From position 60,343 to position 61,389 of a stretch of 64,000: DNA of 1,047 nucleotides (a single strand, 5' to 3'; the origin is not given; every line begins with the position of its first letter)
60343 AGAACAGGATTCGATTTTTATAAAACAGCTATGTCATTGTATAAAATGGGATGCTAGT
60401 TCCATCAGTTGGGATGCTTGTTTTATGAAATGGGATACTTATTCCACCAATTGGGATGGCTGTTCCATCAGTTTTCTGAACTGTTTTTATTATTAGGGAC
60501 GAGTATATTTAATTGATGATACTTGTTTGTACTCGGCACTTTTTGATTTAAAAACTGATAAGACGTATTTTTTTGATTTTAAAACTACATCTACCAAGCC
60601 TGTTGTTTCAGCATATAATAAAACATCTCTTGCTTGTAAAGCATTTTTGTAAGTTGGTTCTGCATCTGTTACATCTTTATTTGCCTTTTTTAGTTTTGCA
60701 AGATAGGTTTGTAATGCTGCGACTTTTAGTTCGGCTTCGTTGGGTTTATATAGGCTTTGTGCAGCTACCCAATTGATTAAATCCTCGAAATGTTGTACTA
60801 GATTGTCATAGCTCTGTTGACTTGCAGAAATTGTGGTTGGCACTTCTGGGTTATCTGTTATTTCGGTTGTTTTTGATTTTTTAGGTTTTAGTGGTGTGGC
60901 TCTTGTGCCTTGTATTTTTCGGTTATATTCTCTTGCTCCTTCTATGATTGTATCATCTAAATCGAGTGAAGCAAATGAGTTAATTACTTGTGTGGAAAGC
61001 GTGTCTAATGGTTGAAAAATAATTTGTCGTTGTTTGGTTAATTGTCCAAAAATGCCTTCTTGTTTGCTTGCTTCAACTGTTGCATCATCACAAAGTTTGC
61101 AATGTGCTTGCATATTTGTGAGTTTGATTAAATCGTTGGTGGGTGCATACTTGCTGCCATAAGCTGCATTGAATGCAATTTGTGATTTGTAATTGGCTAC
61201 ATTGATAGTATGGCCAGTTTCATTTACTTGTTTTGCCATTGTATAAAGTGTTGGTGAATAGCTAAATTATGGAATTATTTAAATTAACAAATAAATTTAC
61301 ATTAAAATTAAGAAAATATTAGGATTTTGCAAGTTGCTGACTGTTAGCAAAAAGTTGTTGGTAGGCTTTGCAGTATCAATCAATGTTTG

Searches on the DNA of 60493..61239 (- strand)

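Call 81: search_rna_families(sources=[L070, L023, L007, L005, L047, L049, L030, L084, L059, L085, L011, L026], threshold=gathering)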
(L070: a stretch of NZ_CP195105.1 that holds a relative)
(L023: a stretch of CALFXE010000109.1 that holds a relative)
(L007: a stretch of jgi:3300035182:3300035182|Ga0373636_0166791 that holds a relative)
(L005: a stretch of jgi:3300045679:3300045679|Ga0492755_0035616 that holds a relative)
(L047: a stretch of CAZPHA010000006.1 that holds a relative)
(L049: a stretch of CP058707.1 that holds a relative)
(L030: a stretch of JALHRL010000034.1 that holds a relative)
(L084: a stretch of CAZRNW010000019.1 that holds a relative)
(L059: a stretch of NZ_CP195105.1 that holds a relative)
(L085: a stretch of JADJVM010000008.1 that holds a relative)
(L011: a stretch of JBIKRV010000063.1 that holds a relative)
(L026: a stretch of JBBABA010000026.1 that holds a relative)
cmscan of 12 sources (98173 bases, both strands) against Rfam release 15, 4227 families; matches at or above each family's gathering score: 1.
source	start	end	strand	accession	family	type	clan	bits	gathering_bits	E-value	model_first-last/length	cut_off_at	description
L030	6126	6199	+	RF01705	Flavo-1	Gene; sRNA;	-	44.4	42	4.4e-06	1-76/76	no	Flavo-1 RNA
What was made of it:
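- On Any Rfam RNA family: Twelve complete relatives gave only an unrelated Flavo-1 hit (call 81).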

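Call 82: search_rna_families(source=L070, start=5650, end=6450, threshold=evalue, max_evalue=1)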
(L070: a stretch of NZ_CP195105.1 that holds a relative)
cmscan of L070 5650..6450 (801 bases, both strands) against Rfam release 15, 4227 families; matches with E-value up to 1: 3.
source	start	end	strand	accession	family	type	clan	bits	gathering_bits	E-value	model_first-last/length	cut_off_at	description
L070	6208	6379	-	RF04120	MIR5998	Gene; miRNA;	-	18.6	180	0.22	1-173/173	no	MIR5998 microRNA precursor family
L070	5721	5799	+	RF00220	Rhino_CRE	Cis-reg;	-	18.6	45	0.92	1-86/86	no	Human rhinovirus internal cis-acting regulatory element (CRE)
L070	6208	6379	+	RF04120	MIR5998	Gene; miRNA;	-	16.4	180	0.83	1-173/173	no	MIR5998 microRNA precursor family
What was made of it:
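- On Any Rfam RNA family: A relaxed scan of the L070 module gave no credible hit (call 82).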
